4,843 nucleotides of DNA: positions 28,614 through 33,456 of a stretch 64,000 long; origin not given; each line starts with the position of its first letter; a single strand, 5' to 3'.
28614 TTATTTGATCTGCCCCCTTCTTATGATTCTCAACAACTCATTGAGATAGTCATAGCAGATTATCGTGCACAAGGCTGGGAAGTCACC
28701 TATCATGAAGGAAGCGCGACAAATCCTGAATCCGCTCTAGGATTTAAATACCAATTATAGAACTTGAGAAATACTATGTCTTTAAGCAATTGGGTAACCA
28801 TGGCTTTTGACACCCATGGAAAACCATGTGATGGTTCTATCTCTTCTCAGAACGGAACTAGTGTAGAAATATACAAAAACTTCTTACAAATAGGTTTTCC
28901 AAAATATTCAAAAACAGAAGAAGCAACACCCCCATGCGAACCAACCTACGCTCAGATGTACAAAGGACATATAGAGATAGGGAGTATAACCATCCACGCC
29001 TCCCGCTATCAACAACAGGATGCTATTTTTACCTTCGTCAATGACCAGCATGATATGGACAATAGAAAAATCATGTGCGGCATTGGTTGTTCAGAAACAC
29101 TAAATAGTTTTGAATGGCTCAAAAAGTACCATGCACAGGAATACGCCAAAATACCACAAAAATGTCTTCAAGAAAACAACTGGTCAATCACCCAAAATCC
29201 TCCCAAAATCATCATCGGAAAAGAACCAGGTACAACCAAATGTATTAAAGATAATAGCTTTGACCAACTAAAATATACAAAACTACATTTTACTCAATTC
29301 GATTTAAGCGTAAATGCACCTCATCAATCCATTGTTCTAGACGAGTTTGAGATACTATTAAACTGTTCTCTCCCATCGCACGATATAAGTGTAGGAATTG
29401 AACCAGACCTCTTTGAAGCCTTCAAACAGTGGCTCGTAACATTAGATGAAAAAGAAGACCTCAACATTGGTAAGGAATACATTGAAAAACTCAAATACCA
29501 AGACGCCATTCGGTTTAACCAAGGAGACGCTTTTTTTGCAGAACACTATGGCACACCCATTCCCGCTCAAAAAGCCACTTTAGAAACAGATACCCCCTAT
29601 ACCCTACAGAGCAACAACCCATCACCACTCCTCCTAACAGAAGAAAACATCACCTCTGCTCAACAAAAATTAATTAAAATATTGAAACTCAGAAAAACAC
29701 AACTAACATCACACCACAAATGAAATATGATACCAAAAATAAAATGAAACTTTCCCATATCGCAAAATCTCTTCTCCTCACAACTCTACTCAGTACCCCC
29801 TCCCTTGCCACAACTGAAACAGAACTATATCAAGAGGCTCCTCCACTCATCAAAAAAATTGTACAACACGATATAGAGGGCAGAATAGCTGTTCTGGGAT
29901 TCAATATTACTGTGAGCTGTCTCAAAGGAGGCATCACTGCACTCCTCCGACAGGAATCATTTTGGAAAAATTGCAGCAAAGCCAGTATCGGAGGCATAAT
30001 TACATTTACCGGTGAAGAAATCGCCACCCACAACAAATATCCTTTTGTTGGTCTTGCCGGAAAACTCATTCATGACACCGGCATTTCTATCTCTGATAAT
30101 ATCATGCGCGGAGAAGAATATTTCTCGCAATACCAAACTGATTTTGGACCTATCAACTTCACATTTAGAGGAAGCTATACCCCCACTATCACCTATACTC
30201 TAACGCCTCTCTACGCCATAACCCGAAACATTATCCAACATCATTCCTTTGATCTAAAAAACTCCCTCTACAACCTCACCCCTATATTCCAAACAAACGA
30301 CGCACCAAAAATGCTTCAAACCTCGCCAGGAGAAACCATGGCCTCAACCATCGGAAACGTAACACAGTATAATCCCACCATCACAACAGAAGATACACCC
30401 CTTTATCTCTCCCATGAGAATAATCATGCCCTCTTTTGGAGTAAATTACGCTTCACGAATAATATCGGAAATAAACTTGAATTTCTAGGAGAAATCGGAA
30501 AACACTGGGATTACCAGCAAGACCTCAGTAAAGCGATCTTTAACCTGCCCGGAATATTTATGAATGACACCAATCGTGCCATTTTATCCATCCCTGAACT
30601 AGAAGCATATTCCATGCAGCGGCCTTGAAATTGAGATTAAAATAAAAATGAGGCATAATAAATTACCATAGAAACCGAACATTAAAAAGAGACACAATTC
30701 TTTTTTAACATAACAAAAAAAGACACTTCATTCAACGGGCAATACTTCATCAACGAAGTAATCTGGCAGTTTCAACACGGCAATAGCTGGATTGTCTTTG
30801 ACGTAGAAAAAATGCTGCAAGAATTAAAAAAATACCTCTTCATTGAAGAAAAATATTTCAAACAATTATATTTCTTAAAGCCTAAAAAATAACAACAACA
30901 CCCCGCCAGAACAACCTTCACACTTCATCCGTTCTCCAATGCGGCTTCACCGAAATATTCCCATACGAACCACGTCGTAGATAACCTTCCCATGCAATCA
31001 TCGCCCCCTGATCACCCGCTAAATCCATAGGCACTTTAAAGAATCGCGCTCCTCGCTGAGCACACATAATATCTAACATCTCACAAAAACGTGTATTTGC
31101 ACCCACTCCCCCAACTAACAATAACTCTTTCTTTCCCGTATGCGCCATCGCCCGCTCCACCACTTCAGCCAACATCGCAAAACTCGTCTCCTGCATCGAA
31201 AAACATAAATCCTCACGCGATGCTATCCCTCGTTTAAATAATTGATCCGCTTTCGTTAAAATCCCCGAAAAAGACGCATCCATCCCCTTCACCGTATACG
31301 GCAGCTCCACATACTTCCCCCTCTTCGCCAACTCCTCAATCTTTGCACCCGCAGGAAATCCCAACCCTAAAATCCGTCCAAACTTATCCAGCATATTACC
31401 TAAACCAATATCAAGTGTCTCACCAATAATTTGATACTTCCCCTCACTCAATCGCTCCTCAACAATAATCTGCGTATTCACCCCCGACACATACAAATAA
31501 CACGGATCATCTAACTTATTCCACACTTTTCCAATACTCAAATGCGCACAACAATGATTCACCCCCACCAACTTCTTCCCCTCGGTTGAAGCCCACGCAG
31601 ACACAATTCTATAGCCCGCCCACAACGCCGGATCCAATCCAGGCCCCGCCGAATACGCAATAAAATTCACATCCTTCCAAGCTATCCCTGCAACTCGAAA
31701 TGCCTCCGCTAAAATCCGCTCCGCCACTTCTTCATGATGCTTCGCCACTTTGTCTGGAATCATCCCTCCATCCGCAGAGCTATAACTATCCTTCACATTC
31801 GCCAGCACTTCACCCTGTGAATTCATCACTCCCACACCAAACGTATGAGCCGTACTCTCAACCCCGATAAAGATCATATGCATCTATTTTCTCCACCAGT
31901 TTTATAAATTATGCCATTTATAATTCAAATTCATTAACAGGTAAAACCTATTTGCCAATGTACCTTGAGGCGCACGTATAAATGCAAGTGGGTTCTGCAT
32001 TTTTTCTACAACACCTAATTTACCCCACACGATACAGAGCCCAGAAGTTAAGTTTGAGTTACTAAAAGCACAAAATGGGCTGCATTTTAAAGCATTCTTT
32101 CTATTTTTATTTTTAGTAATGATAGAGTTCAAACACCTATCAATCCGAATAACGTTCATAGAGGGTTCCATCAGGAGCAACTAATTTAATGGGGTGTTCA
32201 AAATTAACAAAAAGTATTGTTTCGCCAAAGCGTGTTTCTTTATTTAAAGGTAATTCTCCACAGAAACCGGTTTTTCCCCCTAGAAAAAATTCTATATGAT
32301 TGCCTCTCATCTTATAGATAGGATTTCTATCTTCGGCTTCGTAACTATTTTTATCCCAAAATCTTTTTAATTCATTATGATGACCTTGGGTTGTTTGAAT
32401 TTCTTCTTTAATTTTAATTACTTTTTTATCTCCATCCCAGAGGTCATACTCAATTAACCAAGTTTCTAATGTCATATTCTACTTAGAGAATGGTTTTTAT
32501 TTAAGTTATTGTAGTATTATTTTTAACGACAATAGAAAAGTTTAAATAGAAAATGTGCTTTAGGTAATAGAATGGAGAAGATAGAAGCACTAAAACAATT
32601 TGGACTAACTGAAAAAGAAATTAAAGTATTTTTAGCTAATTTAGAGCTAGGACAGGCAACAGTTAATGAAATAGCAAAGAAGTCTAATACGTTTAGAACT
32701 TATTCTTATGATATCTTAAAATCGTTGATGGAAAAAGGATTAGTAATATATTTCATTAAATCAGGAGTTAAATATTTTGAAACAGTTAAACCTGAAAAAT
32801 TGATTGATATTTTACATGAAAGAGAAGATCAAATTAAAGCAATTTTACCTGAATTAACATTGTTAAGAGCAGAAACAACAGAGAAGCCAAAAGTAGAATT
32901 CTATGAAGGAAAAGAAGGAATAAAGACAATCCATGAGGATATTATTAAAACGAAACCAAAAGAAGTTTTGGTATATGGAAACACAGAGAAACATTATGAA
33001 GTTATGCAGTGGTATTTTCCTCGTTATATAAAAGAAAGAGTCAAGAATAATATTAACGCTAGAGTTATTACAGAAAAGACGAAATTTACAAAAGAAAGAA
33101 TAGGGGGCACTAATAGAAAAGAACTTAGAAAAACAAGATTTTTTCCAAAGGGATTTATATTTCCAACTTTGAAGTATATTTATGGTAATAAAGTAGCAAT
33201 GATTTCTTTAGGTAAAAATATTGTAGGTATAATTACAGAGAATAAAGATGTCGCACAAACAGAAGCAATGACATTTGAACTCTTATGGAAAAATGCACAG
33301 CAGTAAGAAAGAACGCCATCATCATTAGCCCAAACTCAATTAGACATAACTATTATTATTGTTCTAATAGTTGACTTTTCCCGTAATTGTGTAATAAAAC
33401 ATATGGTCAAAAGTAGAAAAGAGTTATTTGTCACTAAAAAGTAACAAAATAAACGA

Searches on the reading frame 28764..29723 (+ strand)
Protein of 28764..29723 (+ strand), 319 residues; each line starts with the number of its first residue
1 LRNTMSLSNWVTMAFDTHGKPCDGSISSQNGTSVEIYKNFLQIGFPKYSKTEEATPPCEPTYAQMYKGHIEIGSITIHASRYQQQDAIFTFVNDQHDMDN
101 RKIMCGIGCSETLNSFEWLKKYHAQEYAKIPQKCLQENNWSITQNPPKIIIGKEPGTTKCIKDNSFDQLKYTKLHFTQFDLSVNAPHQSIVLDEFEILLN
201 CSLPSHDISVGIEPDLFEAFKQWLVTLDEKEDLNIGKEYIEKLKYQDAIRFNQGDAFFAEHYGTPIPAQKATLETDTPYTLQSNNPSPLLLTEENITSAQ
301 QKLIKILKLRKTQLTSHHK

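Call 13: search_protein_families(library=pfam, proteins=[window:28764-29723:+], max_evalue=0.01)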
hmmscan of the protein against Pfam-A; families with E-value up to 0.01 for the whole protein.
window:28764-29723:+ (319 aa): 0 families

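Call 65: search_protein_families(library=phrogs, proteins=[window:28764-29723:+], max_evalue=0.001)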
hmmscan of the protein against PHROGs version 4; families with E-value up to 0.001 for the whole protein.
window:28764-29723:+ (319 aa): 0 families

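Call 94: search_solved_structures(query=window:28764-29723:+, max_evalue=1)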
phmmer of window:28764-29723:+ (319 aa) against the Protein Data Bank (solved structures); distinct sequences matched with E-value up to 1: 3.
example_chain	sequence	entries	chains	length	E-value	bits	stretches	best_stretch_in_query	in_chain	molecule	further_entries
2gc4_D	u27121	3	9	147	0.47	12.6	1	19-68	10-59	Cytochrome c-L | CYTOCHROME C551I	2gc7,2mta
1mg2_D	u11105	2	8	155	0.53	12.5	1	19-68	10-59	CYTOCHROME C-L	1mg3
1oai_A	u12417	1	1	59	0.92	11.7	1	129-146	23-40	NUCLEAR RNA EXPORT FACTOR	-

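Call 96: search_protein_families(library=padloc, proteins=[window:28764-29723:+], max_evalue=0.001)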
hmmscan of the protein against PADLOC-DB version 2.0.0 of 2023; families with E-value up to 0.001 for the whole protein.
window:28764-29723:+ (319 aa): 0 families

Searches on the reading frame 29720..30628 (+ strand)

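Call 13: search_protein_families(library=pfam, proteins=[window:29720-30628:+], max_evalue=0.01)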
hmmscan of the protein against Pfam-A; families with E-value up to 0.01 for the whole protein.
window:29720-30628:+ (302 aa): 1 family
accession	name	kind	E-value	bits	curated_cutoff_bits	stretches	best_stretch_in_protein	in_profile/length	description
PF04956.18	TrbC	-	0.0018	18.9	27.9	1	1-103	1-96/98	TrbC/VIRB2 pilin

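Call 65: search_protein_families(library=phrogs, proteins=[window:29720-30628:+], max_evalue=0.001)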
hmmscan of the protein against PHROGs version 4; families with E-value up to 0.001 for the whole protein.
window:29720-30628:+ (302 aa): 0 families

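Call 96: search_protein_families(library=padloc, proteins=[window:29720-30628:+], max_evalue=0.001)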
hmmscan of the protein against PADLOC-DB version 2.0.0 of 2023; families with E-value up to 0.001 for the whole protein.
window:29720-30628:+ (302 aa): 0 families

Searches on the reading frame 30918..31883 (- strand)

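Call 12: search_protein_families(library=pfam, proteins=[window:30918-31883:-], max_evalue=0.01)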
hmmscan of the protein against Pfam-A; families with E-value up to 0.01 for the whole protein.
window:30918-31883:- (321 aa): 2 families
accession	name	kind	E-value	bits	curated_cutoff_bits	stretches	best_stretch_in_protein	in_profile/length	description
PF00814.31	TsaD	-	1.8e-66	225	24.8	1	26-298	2-264/264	tRNA N6-adenosine threonylcarbamoyltransferase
PF22521.2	HypF_C_2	-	6.3e-05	23.3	27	1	178-283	119-226/241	Carbamoyltransferase, Kae1-like Domain, second subdomain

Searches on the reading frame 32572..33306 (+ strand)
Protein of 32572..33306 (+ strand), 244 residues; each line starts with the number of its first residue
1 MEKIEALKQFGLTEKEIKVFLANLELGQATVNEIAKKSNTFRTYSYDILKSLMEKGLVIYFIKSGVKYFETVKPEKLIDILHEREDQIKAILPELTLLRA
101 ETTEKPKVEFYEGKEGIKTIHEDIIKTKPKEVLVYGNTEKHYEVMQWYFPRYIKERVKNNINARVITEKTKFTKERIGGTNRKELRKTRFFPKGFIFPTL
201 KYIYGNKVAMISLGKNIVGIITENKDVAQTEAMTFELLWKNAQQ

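Call 12: search_protein_families(library=pfam, proteins=[window:32572-33306:+], max_evalue=0.01)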
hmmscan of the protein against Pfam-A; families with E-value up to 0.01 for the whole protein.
window:32572-33306:+ (244 aa): 1 family
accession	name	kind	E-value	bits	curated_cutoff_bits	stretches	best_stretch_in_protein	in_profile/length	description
PF01978.25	TrmB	-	3e-14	53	25.6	1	7-75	1-68/68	Sugar-specific transcriptional regulator TrmB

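Call 32: find_encoding_contigs(protein=window:32572-33306:+, flank=10000, max_places=6)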
Protein window:32572-33306:+ (244 aa): 4 contigs read that carry it; 4 places shown.
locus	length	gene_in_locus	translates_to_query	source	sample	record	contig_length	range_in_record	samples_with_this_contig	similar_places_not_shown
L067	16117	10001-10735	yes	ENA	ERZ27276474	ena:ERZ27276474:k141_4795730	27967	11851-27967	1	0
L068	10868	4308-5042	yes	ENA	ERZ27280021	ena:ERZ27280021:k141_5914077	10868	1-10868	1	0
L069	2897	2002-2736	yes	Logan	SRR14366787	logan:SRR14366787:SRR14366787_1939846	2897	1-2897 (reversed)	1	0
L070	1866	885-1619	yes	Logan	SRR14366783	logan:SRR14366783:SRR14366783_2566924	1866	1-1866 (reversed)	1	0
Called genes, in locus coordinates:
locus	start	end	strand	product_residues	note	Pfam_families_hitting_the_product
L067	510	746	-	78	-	-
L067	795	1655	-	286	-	PF00596:Aldolase_II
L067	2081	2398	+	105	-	-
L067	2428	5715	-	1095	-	PF02518:HATPase_c, PF00204:DNA_gyraseB, PF14890:Intein_splicing, PF01751:Toprim, PF00986:DNA_gyraseB_C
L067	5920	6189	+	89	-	-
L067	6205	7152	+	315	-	-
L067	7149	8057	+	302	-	-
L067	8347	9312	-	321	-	PF00814:TsaD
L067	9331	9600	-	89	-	-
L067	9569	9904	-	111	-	-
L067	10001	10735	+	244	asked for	PF01978:TrmB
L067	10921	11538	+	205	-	PF13489:Methyltransf_23 (weak)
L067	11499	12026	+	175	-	-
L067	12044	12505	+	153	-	-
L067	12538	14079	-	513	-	-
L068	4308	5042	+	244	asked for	PF01978:TrmB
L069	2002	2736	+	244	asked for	PF01978:TrmB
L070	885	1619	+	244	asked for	PF01978:TrmB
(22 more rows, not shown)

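Call 40: find_homologous_proteins(query=window:32572-33306:+, max_evalue=0.00001)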
Query window:32572-33306:+ (244 aa): 193 proteins with E <= 0.00001 among 516 candidates; the best 120 are listed.
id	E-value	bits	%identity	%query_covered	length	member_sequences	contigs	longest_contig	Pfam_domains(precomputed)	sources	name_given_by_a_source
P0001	1.1e-152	524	100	100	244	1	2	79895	PF01978.26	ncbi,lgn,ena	-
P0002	3.4e-132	457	87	100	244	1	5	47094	PF01978.26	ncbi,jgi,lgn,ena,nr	ncbi:hypothetical protein HOA91_01090 [Candidatus Woesearchaeota archaeon]|jgi:HTH-type transcriptio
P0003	6.9e-127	440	83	100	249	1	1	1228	PF01978.26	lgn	-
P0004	3.2e-124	431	81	100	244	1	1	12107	PF01978.26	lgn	-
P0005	5.9e-124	430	82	100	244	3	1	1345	PF01978.26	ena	-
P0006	7.2e-124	430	81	100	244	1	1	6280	PF01978.26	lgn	-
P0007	2.7e-123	428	80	100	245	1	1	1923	PF01978.26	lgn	-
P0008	2.9e-123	428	82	98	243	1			PF01978.26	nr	nr:hypothetical protein [Nanoarchaeum sp.]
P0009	2.3e-120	418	81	98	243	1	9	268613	PF01978.26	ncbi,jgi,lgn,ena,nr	ncbi:hypothetical protein J4438_01690 [Candidatus Woesearchaeota archaeon]|nr:hypothetical protein [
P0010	1.2e-115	403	76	100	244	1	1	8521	PF01978.26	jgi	-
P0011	3.9e-112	391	73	100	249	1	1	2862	PF01978.26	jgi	jgi:sugar-specific transcriptional regulator TrmB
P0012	9.4e-112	390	73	100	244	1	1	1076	PF01978.26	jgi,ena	-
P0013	4.6e-111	388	72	100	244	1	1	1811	PF01978.26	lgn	-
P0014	4.6e-108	378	70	100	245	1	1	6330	PF01978.26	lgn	-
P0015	2.4e-107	376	71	100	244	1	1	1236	PF01978.26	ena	-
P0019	6.3e-91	322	63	98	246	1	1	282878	PF01978.26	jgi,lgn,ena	-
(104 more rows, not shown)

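Call 41: find_encoding_contigs(protein=P0002, flank=10000, max_places=2)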
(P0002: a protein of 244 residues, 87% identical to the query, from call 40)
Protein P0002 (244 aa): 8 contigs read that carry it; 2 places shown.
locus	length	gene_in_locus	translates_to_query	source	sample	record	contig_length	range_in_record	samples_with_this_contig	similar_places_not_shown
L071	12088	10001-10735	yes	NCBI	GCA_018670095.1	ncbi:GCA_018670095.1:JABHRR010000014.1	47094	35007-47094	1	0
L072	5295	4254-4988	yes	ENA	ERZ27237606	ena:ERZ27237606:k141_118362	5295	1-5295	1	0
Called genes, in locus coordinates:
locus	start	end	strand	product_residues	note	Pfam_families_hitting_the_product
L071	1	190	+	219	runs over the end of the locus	-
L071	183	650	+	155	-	-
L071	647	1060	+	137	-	-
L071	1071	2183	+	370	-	-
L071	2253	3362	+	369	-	PF17244:CDC24_OB3 (faint), PF21473:OB_Ssb-like (faint), PF01336:tRNA_anti-codon, PF08646:Rep_fac-A_C (faint)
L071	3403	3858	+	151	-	PF04307:YdjM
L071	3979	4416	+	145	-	-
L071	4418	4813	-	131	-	PF01042:Ribonuc_L-PSP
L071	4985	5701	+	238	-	PF00702:Hydrolase, PF13419:HAD_2, PF13242:Hydrolase_like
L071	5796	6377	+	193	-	PF28474:DUF8412, PF13376:OmdA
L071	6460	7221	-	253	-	PF01209:Ubie_methyltran, PF13489:Methyltransf_23, PF00398:RrnaAD (weak), PF03848:TehB (weak), PF13847:Methyltransf_31, PF08241:Methyltransf_11, PF08242:Methyltransf_12 (weak), PF13649:Methyltransf_25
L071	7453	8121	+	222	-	-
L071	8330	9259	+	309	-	-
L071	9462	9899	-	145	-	-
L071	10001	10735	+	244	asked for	PF01978:TrmB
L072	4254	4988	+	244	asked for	PF01978:TrmB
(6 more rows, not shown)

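Call 42: find_encoding_contigs(protein=P0009, flank=10000, max_places=2)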
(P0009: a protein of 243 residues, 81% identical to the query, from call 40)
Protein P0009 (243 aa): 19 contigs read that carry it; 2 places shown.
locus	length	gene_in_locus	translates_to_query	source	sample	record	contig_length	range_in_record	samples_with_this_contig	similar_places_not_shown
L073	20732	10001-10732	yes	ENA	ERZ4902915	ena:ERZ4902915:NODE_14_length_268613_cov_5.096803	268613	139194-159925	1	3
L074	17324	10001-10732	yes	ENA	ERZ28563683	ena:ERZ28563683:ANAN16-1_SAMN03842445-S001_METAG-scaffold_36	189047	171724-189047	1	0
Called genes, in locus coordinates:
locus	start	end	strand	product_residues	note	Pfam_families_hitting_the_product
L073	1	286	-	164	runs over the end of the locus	PF08433:KTI12 (weak), PF13238:AAA_18, PF13671:AAA_33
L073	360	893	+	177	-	PF00160:Pro_isomerase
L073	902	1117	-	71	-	-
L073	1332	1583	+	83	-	-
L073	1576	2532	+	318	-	PF14520:HHH_5, PF00154:RecA_N, PF08423:Rad51, PF06745:ATPase (weak)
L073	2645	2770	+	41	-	PF07754:Ribosomal_aS21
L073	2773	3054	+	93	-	PF00736:EF1_GNE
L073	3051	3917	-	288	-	PF01478:Peptidase_A24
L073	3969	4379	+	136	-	-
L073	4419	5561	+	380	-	-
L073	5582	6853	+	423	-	-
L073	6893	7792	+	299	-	-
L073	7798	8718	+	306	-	-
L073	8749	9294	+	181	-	PF03167:UDG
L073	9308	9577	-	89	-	-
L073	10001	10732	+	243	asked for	PF01978:TrmB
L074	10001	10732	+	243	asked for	PF01978:TrmB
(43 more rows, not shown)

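Call 43: find_encoding_contigs(protein=P0019, flank=10000, max_places=1)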
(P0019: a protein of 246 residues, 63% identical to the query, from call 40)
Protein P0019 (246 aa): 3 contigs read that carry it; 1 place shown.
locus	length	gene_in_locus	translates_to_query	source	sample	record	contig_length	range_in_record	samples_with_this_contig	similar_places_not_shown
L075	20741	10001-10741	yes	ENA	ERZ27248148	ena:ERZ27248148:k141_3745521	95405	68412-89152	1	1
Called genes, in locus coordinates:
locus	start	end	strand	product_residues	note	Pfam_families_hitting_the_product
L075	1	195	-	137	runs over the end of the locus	PF01741:MscL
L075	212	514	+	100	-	-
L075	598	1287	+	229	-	PF09754:PAC2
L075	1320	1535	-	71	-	-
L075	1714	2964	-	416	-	PF00999:Na_H_Exchanger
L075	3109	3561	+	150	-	-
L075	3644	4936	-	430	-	PF22053:DUF6938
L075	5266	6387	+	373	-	PF13528:Glyco_trans_1_3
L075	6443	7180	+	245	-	PF00535:Glycos_transf_2, PF10111:Glyco_tranf_2_2 (faint), PF13506:Glyco_transf_21 (faint), PF13641:Glyco_tranf_2_3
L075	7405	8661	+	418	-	PF09249:tRNA_NucTransf2, PF21133:CAA_C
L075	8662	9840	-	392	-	-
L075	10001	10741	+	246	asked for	PF01978:TrmB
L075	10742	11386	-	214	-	PF09335:VTT_dom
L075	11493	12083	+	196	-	PF01569:PAP2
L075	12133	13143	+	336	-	PF00493:MCM (faint), PF01078:Mg_chelatase, PF20720:nSTAND3 (weak), PF07726:AAA_3, PF07728:AAA_5, PF00158:Sigma54_activat, PF01078:Mg_chelatase, PF17863:AAA_lid_2, +5 more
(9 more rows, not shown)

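Call 45: list_cluster_members(proteins=[window:32572-33306:+, window:38325-38975:-, window:30918-31883:-, window:33492-34109:+, window:4790-5368:+, window:34615-35076:+])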
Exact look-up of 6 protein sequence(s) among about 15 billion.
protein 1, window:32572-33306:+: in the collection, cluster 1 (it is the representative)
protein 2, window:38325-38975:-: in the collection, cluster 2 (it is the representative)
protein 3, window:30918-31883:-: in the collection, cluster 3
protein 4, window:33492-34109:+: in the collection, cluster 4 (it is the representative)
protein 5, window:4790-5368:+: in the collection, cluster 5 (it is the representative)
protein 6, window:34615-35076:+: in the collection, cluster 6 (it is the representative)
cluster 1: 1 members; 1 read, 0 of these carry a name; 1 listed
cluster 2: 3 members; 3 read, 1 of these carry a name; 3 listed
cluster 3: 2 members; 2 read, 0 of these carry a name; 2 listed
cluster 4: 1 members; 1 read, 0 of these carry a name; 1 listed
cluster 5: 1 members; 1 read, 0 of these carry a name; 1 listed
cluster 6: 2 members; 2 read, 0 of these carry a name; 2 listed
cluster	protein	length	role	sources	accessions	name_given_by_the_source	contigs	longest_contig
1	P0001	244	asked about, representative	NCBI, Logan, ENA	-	-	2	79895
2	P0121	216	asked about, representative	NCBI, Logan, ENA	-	-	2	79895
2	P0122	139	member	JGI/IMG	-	small subunit ribosomal protein S7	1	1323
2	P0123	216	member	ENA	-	-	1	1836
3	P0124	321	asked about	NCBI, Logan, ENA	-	-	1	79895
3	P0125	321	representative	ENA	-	-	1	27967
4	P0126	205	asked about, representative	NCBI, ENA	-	-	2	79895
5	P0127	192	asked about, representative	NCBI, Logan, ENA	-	-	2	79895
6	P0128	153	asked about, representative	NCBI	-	-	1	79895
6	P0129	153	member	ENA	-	-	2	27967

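Call 68: search_solved_structures(query=window:32572-33306:+, max_evalue=0.01, show_alignments=3)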
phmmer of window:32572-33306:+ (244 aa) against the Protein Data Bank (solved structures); distinct sequences matched with E-value up to 0.01: 2.
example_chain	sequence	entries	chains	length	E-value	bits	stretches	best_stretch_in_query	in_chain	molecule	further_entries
3qph_A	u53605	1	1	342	0.0032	20.3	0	5-135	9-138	TrmB, a global transcription regulator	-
1sfx_A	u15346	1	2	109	0.0085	19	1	2-79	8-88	Conserved hypothetical protein AF2008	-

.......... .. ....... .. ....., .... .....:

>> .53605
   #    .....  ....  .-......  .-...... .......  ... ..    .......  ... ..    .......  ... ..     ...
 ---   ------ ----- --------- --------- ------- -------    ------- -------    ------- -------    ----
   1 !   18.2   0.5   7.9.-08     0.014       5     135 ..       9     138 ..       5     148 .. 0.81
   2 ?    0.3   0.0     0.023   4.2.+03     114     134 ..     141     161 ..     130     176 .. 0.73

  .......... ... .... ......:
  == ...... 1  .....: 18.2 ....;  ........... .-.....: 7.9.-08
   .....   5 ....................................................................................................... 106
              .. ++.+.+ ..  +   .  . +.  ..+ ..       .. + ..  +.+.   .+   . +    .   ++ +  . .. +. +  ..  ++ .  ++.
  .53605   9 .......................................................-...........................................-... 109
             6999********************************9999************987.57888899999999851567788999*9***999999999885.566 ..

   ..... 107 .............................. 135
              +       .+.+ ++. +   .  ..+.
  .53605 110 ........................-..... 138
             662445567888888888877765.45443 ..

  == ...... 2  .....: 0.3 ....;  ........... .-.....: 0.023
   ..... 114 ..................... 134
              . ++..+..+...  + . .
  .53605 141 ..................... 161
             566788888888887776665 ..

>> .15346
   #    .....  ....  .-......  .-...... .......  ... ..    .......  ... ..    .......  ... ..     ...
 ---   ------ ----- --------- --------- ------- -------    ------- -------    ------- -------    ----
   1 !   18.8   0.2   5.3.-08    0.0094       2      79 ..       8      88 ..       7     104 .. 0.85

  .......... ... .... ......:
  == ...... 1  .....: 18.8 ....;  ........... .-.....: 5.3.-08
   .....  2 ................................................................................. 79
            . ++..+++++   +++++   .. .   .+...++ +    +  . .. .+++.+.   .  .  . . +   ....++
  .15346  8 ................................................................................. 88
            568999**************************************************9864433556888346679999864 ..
